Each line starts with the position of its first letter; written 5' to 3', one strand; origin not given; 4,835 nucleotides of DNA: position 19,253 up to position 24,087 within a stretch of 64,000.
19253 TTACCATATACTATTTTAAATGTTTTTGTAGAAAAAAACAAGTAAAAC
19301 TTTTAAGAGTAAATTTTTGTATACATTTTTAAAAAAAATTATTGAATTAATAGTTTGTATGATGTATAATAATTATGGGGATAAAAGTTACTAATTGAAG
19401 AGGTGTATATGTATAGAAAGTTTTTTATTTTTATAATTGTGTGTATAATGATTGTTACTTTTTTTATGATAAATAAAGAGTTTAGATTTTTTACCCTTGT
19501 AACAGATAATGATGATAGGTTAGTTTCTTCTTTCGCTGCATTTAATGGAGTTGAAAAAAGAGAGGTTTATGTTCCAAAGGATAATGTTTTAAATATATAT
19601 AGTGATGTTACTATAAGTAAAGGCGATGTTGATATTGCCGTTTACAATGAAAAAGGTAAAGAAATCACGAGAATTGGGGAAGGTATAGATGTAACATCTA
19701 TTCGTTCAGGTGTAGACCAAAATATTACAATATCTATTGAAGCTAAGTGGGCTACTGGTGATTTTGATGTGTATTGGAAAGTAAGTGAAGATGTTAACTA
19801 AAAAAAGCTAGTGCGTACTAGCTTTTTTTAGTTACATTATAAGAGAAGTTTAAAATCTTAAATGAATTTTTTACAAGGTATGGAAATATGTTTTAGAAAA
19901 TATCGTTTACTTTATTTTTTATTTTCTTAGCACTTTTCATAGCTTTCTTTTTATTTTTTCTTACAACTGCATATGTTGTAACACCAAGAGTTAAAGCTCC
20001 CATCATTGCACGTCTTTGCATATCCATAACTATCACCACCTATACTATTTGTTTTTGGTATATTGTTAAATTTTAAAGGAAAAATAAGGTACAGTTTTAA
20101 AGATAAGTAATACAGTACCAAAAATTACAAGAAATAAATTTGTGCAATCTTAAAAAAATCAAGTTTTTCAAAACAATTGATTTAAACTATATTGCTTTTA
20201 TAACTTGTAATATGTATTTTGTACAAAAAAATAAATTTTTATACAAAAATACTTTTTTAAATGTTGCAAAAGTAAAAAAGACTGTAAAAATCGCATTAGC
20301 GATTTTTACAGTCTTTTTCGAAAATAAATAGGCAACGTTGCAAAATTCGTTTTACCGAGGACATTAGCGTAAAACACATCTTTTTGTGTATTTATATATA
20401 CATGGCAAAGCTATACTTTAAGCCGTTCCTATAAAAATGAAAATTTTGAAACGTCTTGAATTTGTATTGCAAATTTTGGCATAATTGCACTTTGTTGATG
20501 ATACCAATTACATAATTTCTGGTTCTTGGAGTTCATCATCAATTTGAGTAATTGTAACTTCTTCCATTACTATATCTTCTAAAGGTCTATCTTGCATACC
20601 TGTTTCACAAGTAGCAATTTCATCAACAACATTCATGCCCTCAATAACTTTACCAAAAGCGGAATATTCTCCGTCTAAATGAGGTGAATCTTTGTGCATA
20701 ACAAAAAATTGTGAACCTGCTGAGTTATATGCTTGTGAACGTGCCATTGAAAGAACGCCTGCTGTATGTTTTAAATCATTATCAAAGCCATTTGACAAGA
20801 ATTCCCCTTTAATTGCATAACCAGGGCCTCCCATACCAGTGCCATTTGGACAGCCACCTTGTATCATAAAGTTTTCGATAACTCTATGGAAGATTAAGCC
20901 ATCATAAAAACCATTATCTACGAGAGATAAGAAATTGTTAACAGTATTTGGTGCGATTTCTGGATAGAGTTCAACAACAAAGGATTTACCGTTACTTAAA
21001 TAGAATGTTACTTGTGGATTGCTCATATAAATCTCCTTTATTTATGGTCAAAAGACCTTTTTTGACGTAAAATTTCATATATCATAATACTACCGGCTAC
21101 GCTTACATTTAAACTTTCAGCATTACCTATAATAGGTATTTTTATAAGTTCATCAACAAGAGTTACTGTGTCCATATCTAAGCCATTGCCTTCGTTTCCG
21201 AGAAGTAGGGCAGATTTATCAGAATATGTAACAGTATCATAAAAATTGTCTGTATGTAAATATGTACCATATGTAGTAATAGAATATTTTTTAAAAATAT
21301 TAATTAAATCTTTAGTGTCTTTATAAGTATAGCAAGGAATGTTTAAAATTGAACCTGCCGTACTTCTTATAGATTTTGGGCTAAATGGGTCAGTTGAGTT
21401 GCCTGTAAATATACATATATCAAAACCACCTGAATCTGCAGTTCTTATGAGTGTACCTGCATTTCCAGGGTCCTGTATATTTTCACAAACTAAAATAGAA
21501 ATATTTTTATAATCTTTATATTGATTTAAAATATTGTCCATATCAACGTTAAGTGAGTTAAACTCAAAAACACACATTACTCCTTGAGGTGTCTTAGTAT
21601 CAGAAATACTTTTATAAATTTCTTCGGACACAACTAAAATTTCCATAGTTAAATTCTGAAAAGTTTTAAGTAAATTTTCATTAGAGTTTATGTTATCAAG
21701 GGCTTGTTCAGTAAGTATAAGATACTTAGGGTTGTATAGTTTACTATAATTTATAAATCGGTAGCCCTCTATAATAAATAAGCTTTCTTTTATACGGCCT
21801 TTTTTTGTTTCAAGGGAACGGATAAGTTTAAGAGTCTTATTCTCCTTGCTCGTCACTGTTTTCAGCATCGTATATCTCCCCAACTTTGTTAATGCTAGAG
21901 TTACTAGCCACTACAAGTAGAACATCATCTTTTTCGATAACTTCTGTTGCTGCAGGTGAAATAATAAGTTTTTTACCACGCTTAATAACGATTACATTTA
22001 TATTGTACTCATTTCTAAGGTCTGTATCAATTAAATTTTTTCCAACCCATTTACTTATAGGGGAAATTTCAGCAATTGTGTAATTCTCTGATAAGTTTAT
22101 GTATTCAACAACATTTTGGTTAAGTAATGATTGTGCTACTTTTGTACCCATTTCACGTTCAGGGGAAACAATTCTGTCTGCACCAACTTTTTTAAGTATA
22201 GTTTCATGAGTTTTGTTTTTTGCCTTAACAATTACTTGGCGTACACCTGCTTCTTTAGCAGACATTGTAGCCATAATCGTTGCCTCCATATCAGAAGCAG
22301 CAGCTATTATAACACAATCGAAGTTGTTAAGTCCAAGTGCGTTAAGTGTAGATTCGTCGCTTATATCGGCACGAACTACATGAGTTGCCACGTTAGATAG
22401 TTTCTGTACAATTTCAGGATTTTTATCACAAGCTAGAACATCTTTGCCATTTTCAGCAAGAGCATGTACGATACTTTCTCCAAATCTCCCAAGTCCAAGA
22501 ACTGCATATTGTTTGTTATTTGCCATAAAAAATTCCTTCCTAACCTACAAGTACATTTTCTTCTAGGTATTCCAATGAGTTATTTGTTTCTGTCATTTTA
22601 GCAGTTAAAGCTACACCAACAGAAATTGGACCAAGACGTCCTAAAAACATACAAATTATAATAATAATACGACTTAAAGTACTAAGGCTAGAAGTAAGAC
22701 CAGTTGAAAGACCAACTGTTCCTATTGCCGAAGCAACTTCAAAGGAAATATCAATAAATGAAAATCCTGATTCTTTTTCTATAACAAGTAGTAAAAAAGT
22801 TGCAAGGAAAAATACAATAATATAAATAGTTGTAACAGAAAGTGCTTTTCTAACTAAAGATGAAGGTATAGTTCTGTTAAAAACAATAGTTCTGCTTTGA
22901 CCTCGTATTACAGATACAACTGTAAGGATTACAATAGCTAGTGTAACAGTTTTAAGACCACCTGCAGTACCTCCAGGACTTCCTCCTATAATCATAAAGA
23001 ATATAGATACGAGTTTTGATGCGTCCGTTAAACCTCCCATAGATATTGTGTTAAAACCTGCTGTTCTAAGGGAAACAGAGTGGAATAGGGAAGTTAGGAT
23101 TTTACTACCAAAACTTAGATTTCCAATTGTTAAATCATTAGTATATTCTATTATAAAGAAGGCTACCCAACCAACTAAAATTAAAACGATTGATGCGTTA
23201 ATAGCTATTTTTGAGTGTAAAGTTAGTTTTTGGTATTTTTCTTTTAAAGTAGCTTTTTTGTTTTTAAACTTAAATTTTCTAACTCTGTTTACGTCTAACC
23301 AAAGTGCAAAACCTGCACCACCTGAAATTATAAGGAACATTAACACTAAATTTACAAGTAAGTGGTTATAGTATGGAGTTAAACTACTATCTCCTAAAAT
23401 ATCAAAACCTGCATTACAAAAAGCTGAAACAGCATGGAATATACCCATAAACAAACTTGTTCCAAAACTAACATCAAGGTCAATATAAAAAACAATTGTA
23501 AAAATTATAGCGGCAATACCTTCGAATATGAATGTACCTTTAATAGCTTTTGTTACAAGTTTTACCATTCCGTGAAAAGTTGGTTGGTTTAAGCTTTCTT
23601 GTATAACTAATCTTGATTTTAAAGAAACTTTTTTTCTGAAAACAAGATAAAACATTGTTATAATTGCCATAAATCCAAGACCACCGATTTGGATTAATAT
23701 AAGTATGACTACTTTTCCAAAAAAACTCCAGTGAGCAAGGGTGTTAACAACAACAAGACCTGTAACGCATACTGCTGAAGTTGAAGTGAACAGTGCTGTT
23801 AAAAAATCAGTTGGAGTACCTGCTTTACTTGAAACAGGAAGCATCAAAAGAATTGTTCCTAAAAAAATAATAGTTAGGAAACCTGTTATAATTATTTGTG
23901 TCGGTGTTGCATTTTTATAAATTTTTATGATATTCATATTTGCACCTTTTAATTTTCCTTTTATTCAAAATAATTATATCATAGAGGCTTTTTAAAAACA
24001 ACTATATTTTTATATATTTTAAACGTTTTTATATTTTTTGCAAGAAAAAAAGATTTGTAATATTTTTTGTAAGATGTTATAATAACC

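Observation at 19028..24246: Near-identical 91-bp two-hairpin repeats in inverted orientation bracket a 5-kb block, with a tandem extra copy and compensatory stem changes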

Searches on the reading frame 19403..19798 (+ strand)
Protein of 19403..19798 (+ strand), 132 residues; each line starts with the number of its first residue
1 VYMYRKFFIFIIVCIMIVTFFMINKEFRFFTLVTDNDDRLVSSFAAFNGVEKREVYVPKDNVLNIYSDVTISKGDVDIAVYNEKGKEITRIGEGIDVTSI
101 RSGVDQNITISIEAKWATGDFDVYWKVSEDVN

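Call 10: search_protein_families(library=ncbifam, proteins=[window:19403-19798:+])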
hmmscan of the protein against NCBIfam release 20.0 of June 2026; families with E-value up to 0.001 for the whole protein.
window:19403-19798:+ (132 aa): 0 families

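Call 52: find_encoding_contigs(protein=window:19409-19798:+, flank=10000, max_places=6)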
Protein window:19409-19798:+ (130 aa): 1 contig read that carries it; 1 place shown.
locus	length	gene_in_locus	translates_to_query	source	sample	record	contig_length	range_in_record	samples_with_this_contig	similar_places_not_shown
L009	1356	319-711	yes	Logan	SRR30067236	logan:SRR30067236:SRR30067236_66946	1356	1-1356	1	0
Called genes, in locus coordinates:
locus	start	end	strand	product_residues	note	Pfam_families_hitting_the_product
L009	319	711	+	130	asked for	-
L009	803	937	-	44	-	-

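Call 55: search_protein_families(library=pfam, proteins=[window:19409-19798:+], max_evalue=0.001)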
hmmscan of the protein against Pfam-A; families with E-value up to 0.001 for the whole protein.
window:19409-19798:+ (130 aa): 0 families

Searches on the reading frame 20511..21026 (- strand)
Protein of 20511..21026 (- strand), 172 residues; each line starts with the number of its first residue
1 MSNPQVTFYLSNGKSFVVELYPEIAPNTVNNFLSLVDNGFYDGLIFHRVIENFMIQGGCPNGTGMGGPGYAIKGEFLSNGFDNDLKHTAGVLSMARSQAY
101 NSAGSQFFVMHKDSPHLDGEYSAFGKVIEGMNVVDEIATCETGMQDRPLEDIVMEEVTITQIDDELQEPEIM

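Call 10: search_protein_families(library=ncbifam, proteins=[window:20511-21026:-])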
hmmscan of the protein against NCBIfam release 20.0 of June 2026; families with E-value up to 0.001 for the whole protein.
window:20511-21026:- (172 aa): 2 families
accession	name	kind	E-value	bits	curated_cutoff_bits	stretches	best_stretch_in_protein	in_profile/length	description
NF008057.0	PRK10791.1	equivalog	5.6e-31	107.5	297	1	6-160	2-163/164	peptidylprolyl isomerase B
NF008151.0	PRK10903.1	equivalog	2.8e-27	95.4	308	1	3-159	28-183/190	peptidylprolyl isomerase A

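Call 50: find_encoding_contigs(protein=window:20511-21026:-, flank=10000, max_places=6)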
Protein window:20511-21026:- (172 aa): 1 contig read that carries it; 1 place shown.
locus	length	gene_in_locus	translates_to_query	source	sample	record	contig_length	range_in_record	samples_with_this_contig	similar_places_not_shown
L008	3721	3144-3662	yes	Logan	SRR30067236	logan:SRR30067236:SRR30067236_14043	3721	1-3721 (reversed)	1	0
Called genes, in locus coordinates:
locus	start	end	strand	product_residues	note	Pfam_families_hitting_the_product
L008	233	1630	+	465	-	PF02386:TrkH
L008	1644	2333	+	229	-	PF02254:TrkA_N, PF03807:F420_oxidored (faint), PF13460:NAD_binding_10 (weak), PF02080:TrkA_C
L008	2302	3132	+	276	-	PF22435:MRM3-like_sub_bind, PF00588:SpoU_methylase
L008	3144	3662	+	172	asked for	PF00160:Pro_isomerase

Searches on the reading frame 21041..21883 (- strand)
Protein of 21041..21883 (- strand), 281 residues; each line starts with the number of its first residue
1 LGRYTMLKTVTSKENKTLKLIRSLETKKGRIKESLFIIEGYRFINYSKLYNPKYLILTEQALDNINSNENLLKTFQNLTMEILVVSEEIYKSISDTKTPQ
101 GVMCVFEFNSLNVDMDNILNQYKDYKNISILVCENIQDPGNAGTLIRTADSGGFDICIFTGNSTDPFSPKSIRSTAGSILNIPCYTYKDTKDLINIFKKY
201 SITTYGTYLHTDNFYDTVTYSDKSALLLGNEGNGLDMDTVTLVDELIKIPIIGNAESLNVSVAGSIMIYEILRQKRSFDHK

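Call 10: search_protein_families(library=ncbifam, proteins=[window:21041-21883:-])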
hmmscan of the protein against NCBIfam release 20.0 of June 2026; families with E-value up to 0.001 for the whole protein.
window:21041-21883:- (281 aa): 10 families
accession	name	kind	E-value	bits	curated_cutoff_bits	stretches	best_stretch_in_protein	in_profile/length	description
TIGR00186.1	rRNA_methyl_3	equivalog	3.8e-38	131.3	160.15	1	49-275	15-240/240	23S rRNA (guanosine(2251)-2'-O)-methyltransferase RlmB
NF008386.0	PRK11181.1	equivalog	1.2e-21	77.1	366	1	69-276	37-243/244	23S rRNA (guanosine(2251)-2'-O)-methyltransferase RlmB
NF008295.0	PRK11081.1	equivalog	2.2e-16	60.1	227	1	130-276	20-166/230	tRNA (guanosine(18)-2'-O)-methyltransferase TrmH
NF008117.0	PRK10864.1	equivalog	8.3e-14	51.5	267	1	84-276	155-343/344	tRNA/rRNA methyltransferase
TIGR00185.1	tRNA_yibK_trmL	equivalog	3.1e-10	40.1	190.6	1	181-279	54-152/154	tRNA (uridine(34)/cytosine(34)/5-carboxymethylaminomethyluridine(34)-2'-O)-methyltransferase TrmL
NF007683.0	PRK10358.1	equivalog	9.7e-08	32.1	282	1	139-275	12-148/157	tRNA (uridine(34)/cytosine(34)/5-carboxymethylaminomethyluridine(34)-2'-O)-methyltransferase TrmL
NF000477.1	NshR_TsnR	equivalog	3.6e-07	29.9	425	1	129-272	117-261/266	NshR/TsnR family 23S rRNA methyltransferase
TIGR00050.1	rRNA_methyl_1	subfamily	5.1e-07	29.8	167.15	1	218-276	100-158/233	TrmJ/YjtD family RNA methyltransferase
NF041077.1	tRNAmeth_TrmJ_Sulfolob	equivalog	7e-06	25.8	350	1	218-277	98-157/229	tRNA (cytidine-2'-O-)-methyltransferase TrmJ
NF007752.0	PRK10433.1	equivalog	0.00024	20.6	212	1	219-270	103-154/228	tRNA/rRNA methyltransferase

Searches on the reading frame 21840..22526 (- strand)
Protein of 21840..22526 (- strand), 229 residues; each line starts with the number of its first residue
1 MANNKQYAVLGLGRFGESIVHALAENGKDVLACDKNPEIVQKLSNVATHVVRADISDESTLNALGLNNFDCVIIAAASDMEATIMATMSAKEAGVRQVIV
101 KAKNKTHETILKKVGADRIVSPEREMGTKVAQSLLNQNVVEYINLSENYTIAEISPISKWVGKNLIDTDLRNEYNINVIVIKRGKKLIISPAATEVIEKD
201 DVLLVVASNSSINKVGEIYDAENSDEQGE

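Call 10: search_protein_families(library=ncbifam, proteins=[window:21840-22526:-])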
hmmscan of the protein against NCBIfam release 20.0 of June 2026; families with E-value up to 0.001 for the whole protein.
window:21840-22526:- (229 aa): 21 families
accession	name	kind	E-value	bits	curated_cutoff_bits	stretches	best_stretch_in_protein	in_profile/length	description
NF007039.0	PRK09496.3-2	equivalog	1e-23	83.9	293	1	9-219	5-220/446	Trk system potassium transporter TrkA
NF007041.0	PRK09496.3-4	equivalog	1.2e-17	63.8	386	1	8-220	231-444/450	Trk system potassium transporter TrkA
NF007031.0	PRK09496.1-2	equivalog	1.7e-15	57.1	289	1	48-218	281-450/458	Trk system potassium transporter TrkA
NF007043.0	PRK09496.3-6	equivalog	2.5e-14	52.9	384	1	5-215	232-440/445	Trk system potassium transporter TrkA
NF007032.0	PRK09496.1-4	equivalog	1.3e-13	50.8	309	1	8-221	235-452/457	Trk system potassium transporter TrkA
NF007038.0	PRK09496.2-6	equivalog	5.2e-12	45.3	374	1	9-224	5-226/445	Trk system potassium transporter TrkA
NF007030.0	PRK09496.1-1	equivalog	1.5e-11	43.6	371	1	5-221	233-453/458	Trk system potassium transporter TrkA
NF007033.0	PRK09496.1-5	equivalog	2.6e-11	43.2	338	1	5-218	226-446/449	Trk system potassium transporter TrkA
NF007036.0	PRK09496.2-3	subfamily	1.5e-10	40.4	407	1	38-218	269-446/448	Trk system potassium transporter TrkA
NF007034.0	PRK09496.2-1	subfamily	2.8e-10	39.7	344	1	10-214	233-440/445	Trk system potassium transporter TrkA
NF007042.0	PRK09496.3-5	equivalog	4.4e-10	38.8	467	1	49-211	293-455/466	Trk system potassium transporter TrkA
NF007035.0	PRK09496.2-2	equivalog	6e-08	31.9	521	1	9-163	5-159/455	Trk system potassium transporter TrkA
NF002924.0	PRK03562.1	equivalog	2.4e-07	29.6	752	1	5-128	403-523/623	glutathione-regulated potassium-efflux system protein KefC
NF007040.0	PRK09496.3-3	equivalog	2.9e-07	29.4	455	1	6-215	5-222/462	Trk system potassium transporter TrkA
NF003716.0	PRK05326.1-3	equivalog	2.2e-06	26.4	355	1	145-224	410-486/499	potassium/proton antiporter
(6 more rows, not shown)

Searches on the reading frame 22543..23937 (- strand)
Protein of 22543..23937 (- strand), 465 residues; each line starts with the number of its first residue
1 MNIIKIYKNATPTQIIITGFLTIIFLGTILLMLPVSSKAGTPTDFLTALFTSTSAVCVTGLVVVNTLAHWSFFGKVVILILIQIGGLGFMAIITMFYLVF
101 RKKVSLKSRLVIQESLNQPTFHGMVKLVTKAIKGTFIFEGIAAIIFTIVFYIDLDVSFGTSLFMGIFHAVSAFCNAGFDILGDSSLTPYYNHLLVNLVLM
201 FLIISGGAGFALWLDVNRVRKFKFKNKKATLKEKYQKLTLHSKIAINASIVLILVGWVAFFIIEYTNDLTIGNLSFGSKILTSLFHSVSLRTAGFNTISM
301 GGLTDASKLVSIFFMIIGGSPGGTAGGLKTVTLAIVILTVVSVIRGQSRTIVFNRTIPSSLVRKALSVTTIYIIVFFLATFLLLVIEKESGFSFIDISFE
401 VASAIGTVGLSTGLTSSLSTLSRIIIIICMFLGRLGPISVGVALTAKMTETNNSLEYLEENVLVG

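Call 10: search_protein_families(library=ncbifam, proteins=[window:22543-23937:-])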
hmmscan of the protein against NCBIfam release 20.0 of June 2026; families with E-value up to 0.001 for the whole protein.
window:22543-23937:- (465 aa): 2 families
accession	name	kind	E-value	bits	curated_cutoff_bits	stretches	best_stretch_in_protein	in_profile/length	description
TIGR00933.1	2a38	subfamily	4.1e-104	348.8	331.15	1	30-434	1-391/391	TrkH family potassium uptake protein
TIGR00934.2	2a38euk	subfamily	4e-18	65.2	441.9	1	162-435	525-820/834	TRK family potassium/sodium uptake transporter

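Call 13: find_encoding_contigs(protein=window:22543-23937:-, flank=8000, max_places=10)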
Protein window:22543-23937:- (465 aa): no gene with exactly this product is on record in the collection.
